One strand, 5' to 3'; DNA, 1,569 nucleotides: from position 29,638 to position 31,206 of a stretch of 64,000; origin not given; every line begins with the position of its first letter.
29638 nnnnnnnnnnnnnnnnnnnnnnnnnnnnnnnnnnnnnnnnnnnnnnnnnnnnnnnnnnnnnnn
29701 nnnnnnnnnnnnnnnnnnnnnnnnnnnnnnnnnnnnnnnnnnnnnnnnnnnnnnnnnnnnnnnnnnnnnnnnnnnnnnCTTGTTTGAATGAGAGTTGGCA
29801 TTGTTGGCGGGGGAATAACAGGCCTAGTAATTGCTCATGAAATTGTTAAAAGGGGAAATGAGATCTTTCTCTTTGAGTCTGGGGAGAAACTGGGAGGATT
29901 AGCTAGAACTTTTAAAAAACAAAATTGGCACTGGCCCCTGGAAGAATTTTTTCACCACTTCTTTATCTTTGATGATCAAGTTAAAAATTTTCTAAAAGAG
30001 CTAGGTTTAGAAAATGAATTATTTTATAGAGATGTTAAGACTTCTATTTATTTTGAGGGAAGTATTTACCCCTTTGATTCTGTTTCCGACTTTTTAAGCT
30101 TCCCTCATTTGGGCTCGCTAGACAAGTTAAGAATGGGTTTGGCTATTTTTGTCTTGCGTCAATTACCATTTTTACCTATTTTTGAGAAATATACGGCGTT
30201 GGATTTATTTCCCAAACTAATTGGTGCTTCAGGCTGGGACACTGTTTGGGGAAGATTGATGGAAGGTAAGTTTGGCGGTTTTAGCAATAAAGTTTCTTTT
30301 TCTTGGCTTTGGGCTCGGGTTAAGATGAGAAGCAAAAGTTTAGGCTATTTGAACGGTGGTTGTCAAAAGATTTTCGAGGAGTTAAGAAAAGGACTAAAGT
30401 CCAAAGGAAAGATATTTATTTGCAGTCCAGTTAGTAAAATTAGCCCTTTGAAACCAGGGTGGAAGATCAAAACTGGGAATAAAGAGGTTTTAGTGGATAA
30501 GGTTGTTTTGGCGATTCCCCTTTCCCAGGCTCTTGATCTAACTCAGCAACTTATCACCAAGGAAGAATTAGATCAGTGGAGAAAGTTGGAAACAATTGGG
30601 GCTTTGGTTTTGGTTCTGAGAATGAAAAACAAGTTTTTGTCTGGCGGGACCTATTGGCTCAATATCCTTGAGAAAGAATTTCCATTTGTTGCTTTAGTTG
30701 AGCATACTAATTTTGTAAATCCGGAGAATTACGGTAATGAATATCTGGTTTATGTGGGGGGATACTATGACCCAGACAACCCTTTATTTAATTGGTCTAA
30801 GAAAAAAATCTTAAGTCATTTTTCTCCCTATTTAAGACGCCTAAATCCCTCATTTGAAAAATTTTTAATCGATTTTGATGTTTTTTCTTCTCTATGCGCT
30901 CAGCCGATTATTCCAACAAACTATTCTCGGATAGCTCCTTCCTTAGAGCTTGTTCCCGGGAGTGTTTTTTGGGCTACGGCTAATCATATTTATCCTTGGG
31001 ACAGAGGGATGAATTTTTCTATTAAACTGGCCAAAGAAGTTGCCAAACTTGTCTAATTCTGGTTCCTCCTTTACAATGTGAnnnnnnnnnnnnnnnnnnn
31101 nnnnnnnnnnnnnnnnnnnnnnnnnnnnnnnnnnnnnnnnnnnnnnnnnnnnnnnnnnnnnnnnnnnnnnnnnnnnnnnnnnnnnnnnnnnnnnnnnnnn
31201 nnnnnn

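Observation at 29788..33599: FAD oxidoreductase + UbiA prenyltransferase + GT-C: a decaprenyl-phospho-arabinose-like donor module?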

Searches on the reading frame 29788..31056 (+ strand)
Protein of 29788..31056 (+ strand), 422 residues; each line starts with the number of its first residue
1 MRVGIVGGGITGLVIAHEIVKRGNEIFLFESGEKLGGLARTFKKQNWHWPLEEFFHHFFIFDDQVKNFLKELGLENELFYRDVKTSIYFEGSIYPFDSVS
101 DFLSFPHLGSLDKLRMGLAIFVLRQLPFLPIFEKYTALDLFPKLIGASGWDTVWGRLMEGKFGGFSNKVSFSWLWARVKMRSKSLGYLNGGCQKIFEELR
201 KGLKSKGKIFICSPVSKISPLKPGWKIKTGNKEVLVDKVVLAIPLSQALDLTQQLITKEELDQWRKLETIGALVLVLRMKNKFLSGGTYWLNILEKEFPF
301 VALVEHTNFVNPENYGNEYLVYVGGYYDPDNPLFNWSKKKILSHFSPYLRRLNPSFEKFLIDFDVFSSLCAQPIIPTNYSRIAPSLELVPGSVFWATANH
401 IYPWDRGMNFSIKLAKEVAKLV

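Call 4: search_protein_families(library=pfam, proteins=[window:29788-31056:+], max_evalue=0.01)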
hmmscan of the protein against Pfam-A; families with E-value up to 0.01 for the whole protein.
window:29788-31056:+ (422 aa): 4 families
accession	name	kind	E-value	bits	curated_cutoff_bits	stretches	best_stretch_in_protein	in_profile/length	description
PF01593.30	Amino_oxidase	-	6.5e-22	78.8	19.8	1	10-354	1-366/443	Flavin containing amine oxidoreductase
PF13450.12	NAD_binding_8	-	6.9e-12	45.9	21.9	1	5-72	1-68/68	NAD(P)-binding Rossmann-like domain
PF01266.30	DAO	-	2.2e-06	27.9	27.9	1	3-36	2-35/353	FAD dependent oxidoreductase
PF00070.33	Pyr_redox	-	0.0072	17.3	22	0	2-36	1-35/82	Pyridine nucleotide-disulphide oxidoreductase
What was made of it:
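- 29788..31056 (+): FAD-dependent oxidoreductase of the uncharacterised family NF005560/PRK07233, with a PPO/PDS/MAO-type fold. Proposed accessory enzyme acting on a polyprenyl-P-linked substrate; the chemistry is unknown. Pfam Amino_oxidase 6.5e-22 (call 4).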

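Call 5: search_protein_families(library=ncbifam, proteins=[window:29788-31056:+], max_evalue=0.01)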
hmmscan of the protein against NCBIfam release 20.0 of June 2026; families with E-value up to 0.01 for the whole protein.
window:29788-31056:+ (422 aa): 29 families (the best 25 are shown)
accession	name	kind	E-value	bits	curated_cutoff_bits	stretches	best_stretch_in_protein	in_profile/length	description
NF005560.0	PRK07233.1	equivalog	1.2e-106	357.2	252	1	1-421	1-427/435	hypothetical protein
NF008841.0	PRK11883.1-1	equivalog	9e-16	57.8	517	2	1-96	4-101/453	protoporphyrinogen oxidase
TIGR03467.1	HpnE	equivalog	7.7e-13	48.5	283.05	1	3-125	1-133/430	hydroxysqualene dehydroxylase HpnE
TIGR00562.1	proto_IX_ox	equivalog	9.9e-12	44.2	97.85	1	3-124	5-130/470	protoporphyrinogen oxidase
NF005547.0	PRK07208.1-3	equivalog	1.7e-11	43.6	380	1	4-96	8-98/465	hypothetical protein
NF005548.0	PRK07208.1-4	equivalog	3.5e-10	39.1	389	1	3-110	6-110/488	hypothetical protein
NF008845.0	PRK11883.1-5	equivalog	6.6e-08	31.3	560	1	2-95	6-104/468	protoporphyrinogen oxidase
TIGR02733.1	desat_CrtD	equivalog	6e-07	28.5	549.7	1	3-48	4-49/492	C-3',4' desaturase CrtD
TIGR02731.1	phytoene_desat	equivalog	1.9e-06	26.9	569.4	1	2-82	1-80/453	15-cis-phytoene desaturase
NF053556.1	prodigi_MAP_PigB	equivalog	1.2e-05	24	850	1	3-90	157-242/659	prodigiosin MAP biosynthesis oxidoreductase PigB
TIGR02732.1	zeta_caro_desat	equivalog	1.8e-05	23.8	622.15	1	2-83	1-81/474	9,9'-di-cis-zeta-carotene desaturase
NF050086.1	pipecolate_AmaA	exception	1.8e-05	23.6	600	0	205-242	195-232/425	L-pipecolate oxidase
NF058655.1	CrtID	equivalog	2.5e-05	23.3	640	1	3-80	1-75/478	bifunctional phytoene desaturase/3,4-desaturase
NF005545.0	PRK07208.1-1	equivalog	2.7e-05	22.8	451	1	3-115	10-119/504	hypothetical protein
TIGR03197.1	MnmC_Cterm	equivalog_domain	3e-05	23.3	174.2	1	3-36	2-35/400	FAD-dependent 5-carboxymethylaminomethyl-2-thiouridine(34) oxidoreductase MnmC1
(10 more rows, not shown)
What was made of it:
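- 29788..31056 (+): NF005560 scores 357.2 bits against a cutoff of 252 (call 5).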

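Call 7: search_solved_structures(query=window:29788-31056:+, max_evalue=0.01, show_alignments=1)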
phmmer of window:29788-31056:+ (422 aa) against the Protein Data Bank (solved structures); distinct sequences matched with E-value up to 0.01: 21.
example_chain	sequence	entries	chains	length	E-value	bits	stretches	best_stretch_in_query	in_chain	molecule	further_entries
3nrn_A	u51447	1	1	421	2e-06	30.1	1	1-220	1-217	uncharacterized protein PF1083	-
9rum_A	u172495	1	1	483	2e-06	30.1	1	2-92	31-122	Tetrapodal ancestor of L-amino acid oxidase: Q225A mutant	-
9rvj_A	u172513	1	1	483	2.1e-06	30.1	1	2-92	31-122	Tetrapodal ancestor of L-amino acid oxidase: Q225H - W377I double mutant with phenylalanin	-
9rvh_A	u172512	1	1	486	2.1e-06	30.1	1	2-92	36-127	Tetrapodal ancestor of L-amino acid oxidase: Q225A-Loop (P361-PREGA-L367) mutant with phen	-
9t73_B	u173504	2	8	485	2.1e-06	30.1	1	2-92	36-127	Tetrapodal ancestor of L-amino acid oxidases: I224A-Q225H-P361-PREGA-L367 bound to phenyla | Tetrapodal ancestor of L-amino acid oxidase: I224A-Q225H-P361-PREGA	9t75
9qs1_A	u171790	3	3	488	2.1e-06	30.1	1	2-92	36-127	Tetrapodal ancestor of L-amino acis oxidases | Tetrapodal ancestor of L-amino acid oxidases | Tetrapodal ancestor of L-amino acid oxidases co-crystallised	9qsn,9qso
9run_A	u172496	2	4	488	2.1e-06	30.1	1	2-92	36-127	Tetrapodal ancestor of L-amino acid oxidase: Q225H-W377I double mutant | Tetrapodal ancestor of L-amino acid oxidases: W377I mutant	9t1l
2ivd_A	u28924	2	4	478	6.2e-05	25.2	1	1-42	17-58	PROTOPORPHYRINOGEN OXIDASE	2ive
3lov_A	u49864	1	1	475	0.00011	24.4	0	2-79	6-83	Protoporphyrinogen oxidase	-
5mog_A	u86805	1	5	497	0.00022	23.4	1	2-91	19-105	Phytoene dehydrogenase, chloroplastic/chromoplastic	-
4e0v_A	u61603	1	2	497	0.0011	21.2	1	2-89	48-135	L-amino-acid oxidase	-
5ts5_A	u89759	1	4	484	0.003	19.7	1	2-50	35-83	Amine oxidase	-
3k7t_A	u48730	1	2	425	0.0042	19.2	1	5-46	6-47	6-hydroxy-L-nicotine oxidase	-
3k7m_X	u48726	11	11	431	0.0043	19.2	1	5-46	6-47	6-hydroxy-L-nicotine oxidase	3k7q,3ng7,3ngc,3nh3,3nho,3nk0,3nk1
1sez_A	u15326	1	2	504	0.0049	19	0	2-76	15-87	Protoporphyrinogen oxidase, mitochondrial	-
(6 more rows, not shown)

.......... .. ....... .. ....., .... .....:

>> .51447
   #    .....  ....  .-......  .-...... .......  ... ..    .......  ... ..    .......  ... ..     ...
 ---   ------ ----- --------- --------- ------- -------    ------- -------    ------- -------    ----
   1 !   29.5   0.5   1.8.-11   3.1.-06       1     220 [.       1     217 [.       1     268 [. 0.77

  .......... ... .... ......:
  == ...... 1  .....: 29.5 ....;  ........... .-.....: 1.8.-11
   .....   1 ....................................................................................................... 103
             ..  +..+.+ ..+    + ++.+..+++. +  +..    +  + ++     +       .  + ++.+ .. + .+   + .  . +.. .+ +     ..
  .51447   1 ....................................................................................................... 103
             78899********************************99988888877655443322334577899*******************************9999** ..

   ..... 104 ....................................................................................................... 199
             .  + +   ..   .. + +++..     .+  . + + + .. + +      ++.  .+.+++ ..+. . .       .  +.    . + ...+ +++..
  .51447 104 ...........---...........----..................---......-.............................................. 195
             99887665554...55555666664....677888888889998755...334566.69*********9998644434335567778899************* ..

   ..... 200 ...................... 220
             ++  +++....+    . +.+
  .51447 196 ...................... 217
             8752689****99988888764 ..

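Call 8: find_homologous_proteins(query=window:29788-31056:+, max_evalue=0.00001)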
Query window:29788-31056:+ (422 aa): 350 proteins with E <= 0.00001 among 8000 candidates; the best 120 are listed.
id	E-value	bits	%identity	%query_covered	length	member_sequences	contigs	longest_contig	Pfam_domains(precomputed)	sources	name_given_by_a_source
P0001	5.6e-288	973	100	100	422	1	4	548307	PF01266.31,PF01593.31,PF13450.13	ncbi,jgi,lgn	-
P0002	2.2e-186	638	64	100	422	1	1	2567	PF01266.31,PF01593.31,PF13450.13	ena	-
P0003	5.2e-181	620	61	97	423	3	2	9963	PF01266.31,PF01593.31,PF13450.13,PF00070.34,PF03486.21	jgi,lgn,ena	-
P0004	2.0e-180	618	60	100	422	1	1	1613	PF01266.31,PF01593.31,PF13450.13,PF03486.21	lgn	-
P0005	5.2e-177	607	59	97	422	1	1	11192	PF01266.31,PF01593.31,PF13450.13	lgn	-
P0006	4.7e-176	604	60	100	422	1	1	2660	PF01266.31,PF01593.31,PF13450.13,PF03486.21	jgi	-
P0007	1.6e-174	599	60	98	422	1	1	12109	PF01266.31,PF01593.31,PF13450.13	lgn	-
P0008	1.4e-173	596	59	96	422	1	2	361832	PF01266.31,PF01593.31,PF13450.13,PF07992.21,PF03486.21,PF13454.13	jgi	-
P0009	1.6e-172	592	59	100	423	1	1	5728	PF01266.31,PF01593.31,PF13450.13,PF03486.21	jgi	-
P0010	7.0e-172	590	57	100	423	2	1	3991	PF01266.31,PF01593.31,PF13450.13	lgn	-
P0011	2.5e-162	559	55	97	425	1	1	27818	PF01266.31,PF01593.31,PF13450.13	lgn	-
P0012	3.1e-161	555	56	97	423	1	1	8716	PF01266.31,PF01593.31,PF13450.13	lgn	-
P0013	1.7e-155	536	55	100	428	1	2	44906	PF01593.31,PF13450.13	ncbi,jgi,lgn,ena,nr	ncbi:MAG: FAD-dependent oxidoreductase [Patescibacteria group bacterium]|nr:FAD-dependent oxidoreduc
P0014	1.9e-154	533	55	100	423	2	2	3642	PF01266.31,PF01593.31,PF13450.13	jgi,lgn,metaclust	metaclust:\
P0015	2.4e-154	533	53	97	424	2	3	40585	PF01266.31,PF01593.31,PF13450.13,PF07992.21,PF03486.21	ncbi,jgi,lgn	jgi:protoporphyrinogen oxidase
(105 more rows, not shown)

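Call 10: find_related_loci(query=A1, collection=genome_contigs, flank=10000)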
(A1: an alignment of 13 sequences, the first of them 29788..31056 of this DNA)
Query A1 (422 aa) in genome_contigs; peptide patterns used: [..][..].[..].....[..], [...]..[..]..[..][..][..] (x = any residue, [..] = any of these).
600 stretches matched a pattern (row limit reached: there are more); 593 encode a relative of the query (tblastn E <= 1e-3); the best 80 are kept; 80 distinct loci.
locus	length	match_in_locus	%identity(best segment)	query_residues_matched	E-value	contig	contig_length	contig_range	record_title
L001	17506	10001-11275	38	2-422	1e-102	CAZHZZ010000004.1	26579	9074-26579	MAG TPA_asm: uncultured Gammaproteobacteria bacterium isolate binchicken_co275_502 genome assembly, contig: NODE_2133_le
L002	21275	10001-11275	37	1-422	4e-98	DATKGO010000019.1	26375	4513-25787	MAG TPA_asm: Patescibacteria group bacterium isolate SMAG_U14553 k141_156972, whole genome shotgun sequence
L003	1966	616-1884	40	1-422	8e-101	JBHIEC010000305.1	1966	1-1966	MAG: Anaerolineae bacterium isolate b3.sp2_bin.41 NODE_38610_length_1966_cov_5.443747, whole genome shotgun sequence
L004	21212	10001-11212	38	1-422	4e-95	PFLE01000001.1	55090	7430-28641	MAG: Candidatus Shapirobacteria bacterium CG_4_10_14_0_8_um_filter_39_15 CG_4_10_14_0.8_um_filter_scaffold_663_c, whole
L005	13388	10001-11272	37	1-422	3e-94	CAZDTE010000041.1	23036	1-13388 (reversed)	MAG TPA_asm: uncultured Ardenticatenales bacterium isolate binchicken_co275_99 genome assembly, contig: NODE_2751_length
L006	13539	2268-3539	36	1-422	3e-94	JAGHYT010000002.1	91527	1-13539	MAG: Chloroflexus sp. isolate 629F.1 NODE_9_length_91527_cov_10.898100, whole genome shotgun sequence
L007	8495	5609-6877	36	2-422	8e-93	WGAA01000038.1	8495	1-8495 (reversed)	MAG: Anaerolineae bacterium isolate S143_38 k151_139375, whole genome shotgun sequence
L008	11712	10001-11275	37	1-422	1e-92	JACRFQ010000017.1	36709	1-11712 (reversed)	MAG: Candidatus Levyibacteriota bacterium isolate NC_groundwater_1729_Pr3_B-0.1um_34_132 SR-2_scaffold_141_811693, whole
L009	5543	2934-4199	38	1-422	4e-92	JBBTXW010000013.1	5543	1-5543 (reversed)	MAG: Patescibacteria group bacterium isolate H51-bin053_1 H51_bin053_1_000000000013, whole genome shotgun sequence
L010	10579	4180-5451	37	1-422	2e-91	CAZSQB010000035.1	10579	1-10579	MAG TPA_asm: uncultured Gammaproteobacteria bacterium isolate SRP269290_co3_983 genome assembly, contig: NODE_7913_lengt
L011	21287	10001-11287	35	1-420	2e-91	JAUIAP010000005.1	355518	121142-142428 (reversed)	MAG: Anaerolineae bacterium isolate 5_bin.52 NODE_30_length_355518_cov_2.010054, whole genome shotgun sequence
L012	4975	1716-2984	36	1-422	1e-91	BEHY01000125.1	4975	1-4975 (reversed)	Candidatus Thermoflexus japonica DNA, contig: NODE_5044_125, isolate: HRbin22, whole genome shotgun sequence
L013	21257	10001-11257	38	1-422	1e-91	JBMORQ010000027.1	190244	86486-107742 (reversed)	MAG: Patescibacteria group bacterium isolate Betzabe_MAG184 MAG184_27, whole genome shotgun sequence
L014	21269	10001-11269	35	1-422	5e-91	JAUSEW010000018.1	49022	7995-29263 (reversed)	MAG: Candidatus Levyibacteriota bacterium isolate E14_maxbin.252 E14_k141_1211168, whole genome shotgun sequence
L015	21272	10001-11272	35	1-422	3e-90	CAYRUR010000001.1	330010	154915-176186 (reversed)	MAG TPA_asm: uncultured Gammaproteobacteria bacterium isolate SRP144015_co1_42 genome assembly, contig: NODE_12_length_3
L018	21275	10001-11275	39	1-422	6e-90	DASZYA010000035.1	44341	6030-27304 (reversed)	MAG TPA_asm: Patescibacteria group bacterium isolate SMAG_U6198 k141_782382, whole genome shotgun sequence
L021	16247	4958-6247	37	1-422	2e-88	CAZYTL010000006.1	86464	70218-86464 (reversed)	MAG TPA_asm: uncultured Gammaproteobacteria bacterium isolate SRP323688_co1_138 genome assembly, contig: NODE_552_length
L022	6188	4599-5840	36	1-419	2e-88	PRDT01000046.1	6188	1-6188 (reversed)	MAG: Candidatus Levyibacteriota bacterium isolate Amazon FNV 2010 10 14 contig_35_946011474_length_6188_multi_6_in_0_out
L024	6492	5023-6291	35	1-420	6e-88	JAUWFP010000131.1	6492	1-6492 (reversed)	MAG: Anaerolineales bacterium isolate CSMAG_2219 CSMAG_2219_k141_2703102_length_6492_cov_6.8185, whole genome shotgun se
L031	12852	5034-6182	37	24-419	1e-86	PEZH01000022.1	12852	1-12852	MAG: Candidatus Shapirobacteria bacterium CG09_land_8_20_14_0_10_38_17 CG09_land_8_20_14_0.10_scaffold_937_c, whole geno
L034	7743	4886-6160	36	1-420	4e-85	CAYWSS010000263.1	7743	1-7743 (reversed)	MAG TPA_asm: uncultured Caldilineaceae bacterium isolate binchicken_co275_173 genome assembly, contig: NODE_16183_length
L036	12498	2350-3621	36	1-422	4e-85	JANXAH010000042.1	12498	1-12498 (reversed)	MAG: Anaerolineae bacterium isolate SKYB113 k141_53937, whole genome shotgun sequence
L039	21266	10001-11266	37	1-420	7e-85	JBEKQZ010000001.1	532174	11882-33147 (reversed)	MAG: Candidatus Levyibacteriota bacterium isolate SPRUCE 49 SPRUCE_49_1, whole genome shotgun sequence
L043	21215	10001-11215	36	1-422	1e-84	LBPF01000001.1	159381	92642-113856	MAG: Candidatus Woesebacteria bacterium GW2011_GWB1_33_38 UR44_C0001, whole genome shotgun sequence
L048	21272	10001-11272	35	1-422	8e-84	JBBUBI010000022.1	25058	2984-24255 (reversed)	MAG: Patescibacteria group bacterium isolate H52-bin033_1 H52_bin033_1_000000000022, whole genome shotgun sequence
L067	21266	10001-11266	35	1-420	7e-81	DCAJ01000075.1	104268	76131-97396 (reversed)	MAG TPA_asm: Anaerolineales bacterium UBA1136 UBA1136_contig_2340, whole genome shotgun sequence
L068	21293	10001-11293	33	2-422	9e-81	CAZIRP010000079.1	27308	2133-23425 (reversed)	MAG TPA_asm: uncultured Caldilineaceae bacterium isolate SRP329715_co2_299 genome assembly, contig: NODE_3589_length_273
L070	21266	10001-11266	34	3-422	1e-80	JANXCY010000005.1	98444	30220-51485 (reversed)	MAG: Anaerolineae bacterium isolate SKYB88 NODE_5_length_98444_cov_36.755375, whole genome shotgun sequence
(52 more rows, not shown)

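Call 16: search_protein_families(library=pfam, proteins=[L024:3998-5026:+, L034:6272-7657:+, L014:14658-15698:-, L048:11947-13584:+, L068:11362-12420:+, L002:11301-12461:-, L022:3202-4602:+, L039:7097-7657:+, L031:701-1327:+, L031:8885-10561:+], max_evalue=0.001)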
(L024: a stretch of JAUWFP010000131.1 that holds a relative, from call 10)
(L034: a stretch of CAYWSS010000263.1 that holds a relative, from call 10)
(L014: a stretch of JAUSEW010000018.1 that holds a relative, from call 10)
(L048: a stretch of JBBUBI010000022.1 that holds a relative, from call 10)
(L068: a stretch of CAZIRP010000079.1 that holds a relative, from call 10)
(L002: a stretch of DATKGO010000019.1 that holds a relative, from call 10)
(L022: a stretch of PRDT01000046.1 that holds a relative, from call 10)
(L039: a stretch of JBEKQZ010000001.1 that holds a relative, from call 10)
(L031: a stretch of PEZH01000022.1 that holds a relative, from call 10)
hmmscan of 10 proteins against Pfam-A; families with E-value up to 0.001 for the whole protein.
L024:3998-5026:+ (342 aa): 1 family
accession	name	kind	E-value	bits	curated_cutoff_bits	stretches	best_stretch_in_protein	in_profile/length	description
PF03706.18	LPG_synthase_TM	-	4.8e-58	197.4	33.4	1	13-319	2-302/302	Lysylphosphatidylglycerol synthase TM region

L034:6272-7657:+ (461 aa): 4 families
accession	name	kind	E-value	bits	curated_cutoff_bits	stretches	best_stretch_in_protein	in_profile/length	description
PF03721.20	UDPG_MGDP_dh_N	-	1.1e-41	142.9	27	1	1-191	1-185/187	UDP-glucose/GDP-mannose dehydrogenase family, NAD binding domain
PF03720.21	UDPG_MGDP_dh_C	-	6.1e-24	84.8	30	1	329-437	1-101/103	UDP-glucose/GDP-mannose dehydrogenase family, UDP binding domain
PF00984.24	UDPG_MGDP_dh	-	3.6e-16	59.5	25.4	1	211-305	1-93/94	UDP-glucose/GDP-mannose dehydrogenase family, central domain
PF02737.24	3HCDH_N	-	0.00011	22.6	22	1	2-56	1-55/180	3-hydroxyacyl-CoA dehydrogenase, NAD binding domain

L014:14658-15698:- (346 aa): 8 families
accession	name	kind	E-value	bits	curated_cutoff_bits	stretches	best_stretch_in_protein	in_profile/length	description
PF01370.27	Epimerase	-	2.1e-41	142.3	20.9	1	3-225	1-240/240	NAD dependent epimerase/dehydratase family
PF01073.25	3Beta_HSD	-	1.4e-24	87.1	22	1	4-205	1-223/280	3-beta hydroxysteroid dehydrogenase/isomerase family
PF16363.11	GDP_Man_Dehyd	-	1.3e-22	81.1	27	1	4-305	1-327/332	GDP-mannose 4,6 dehydratase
PF07993.18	NAD_binding_4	-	2.6e-18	66.5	20.1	1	55-206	80-257/258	Male sterility protein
PF04321.23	RmlD_sub_bind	-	6e-16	58.8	27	1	1-166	1-154/287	RmlD substrate binding domain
PF13460.12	NAD_binding_10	-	1e-15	58.5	27.2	1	7-163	1-146/184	NAD(P)H-binding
PF02719.21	Polysacc_synt_2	-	1.3e-12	47.9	20.2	1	3-111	1-129/293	Polysaccharide biosynthesis protein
PF05368.20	NmrA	-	0.00022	21.4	27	1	2-110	4-107/298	NmrA-like family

L048:11947-13584:+ (545 aa): 0 families

L068:11362-12420:+ (352 aa): 7 families
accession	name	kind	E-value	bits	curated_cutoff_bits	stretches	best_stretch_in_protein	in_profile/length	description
PF10609.15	ParA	-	1.2e-90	303.7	27.1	1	103-334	2-245/246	NUBPL iron-transfer P-loop NTPase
PF01883.24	FeS_assembly_P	-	2.7e-21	76.1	23.5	1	11-82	1-72/73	Iron-sulfur cluster assembly protein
PF01656.29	CbiA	-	8.8e-14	52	25.4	1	107-308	1-119/125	CobQ/CobB/MinD/ParA nucleotide binding domain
PF13614.12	AAA_31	-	5.3e-10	40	27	1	105-143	2-40/177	AAA domain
PF09140.17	MipZ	-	1e-06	28.7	20.7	1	106-144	2-40/262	ATPase MipZ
PF00142.24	Fer4_NifH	-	1.3e-06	28.6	25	0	111-142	6-37/271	4Fe-4S iron sulfur cluster binding proteins, NifH/frxC family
PF02374.21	ArsA_ATPase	-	9.8e-06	25.4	24.3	1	109-142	5-38/305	Anion-transporting ATPase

L002:11301-12461:- (386 aa): 1 family
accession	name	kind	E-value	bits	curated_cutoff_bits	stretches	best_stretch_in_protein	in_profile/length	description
PF03816.19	LytR_cpsA_psr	-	2.9e-29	102.6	24.6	1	75-263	2-148/150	LytR_cpsA_psr family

L022:3202-4602:+ (466 aa): 3 families
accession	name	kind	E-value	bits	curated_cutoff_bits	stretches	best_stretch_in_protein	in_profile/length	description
PF19077.6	Big_13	-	1.4e-11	45.2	27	1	280-359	19-100/102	Bacterial Ig-like domain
PF16656.11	Pur_ac_phosph_N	-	6.7e-05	23.8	30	1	46-133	1-91/93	Purple acid Phosphatase, N-terminal domain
PF00041.27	fn3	-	9.3e-05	23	25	1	45-119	2-68/84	Fibronectin type III domain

L039:7097-7657:+ (186 aa): 1 family
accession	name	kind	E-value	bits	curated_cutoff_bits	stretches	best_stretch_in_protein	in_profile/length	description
PF05137.18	PilN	-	5.9e-06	26.7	22.8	1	101-162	2-63/78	Fimbrial assembly protein (PilN)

L031:701-1327:+ (208 aa): 1 family
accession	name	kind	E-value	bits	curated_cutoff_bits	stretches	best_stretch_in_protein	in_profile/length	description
PF04350.18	PilO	-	1.3e-05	25.8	22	1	63-191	13-132/145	Pilus assembly protein, PilO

L031:8885-10561:+ (558 aa): 1 family
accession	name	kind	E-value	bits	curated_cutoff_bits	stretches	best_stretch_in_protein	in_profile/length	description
PF13231.12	PMT_2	-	6e-07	30.2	26.1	1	135-234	54-157/160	Dolichyl-phosphate-mannose-protein mannosyltransferase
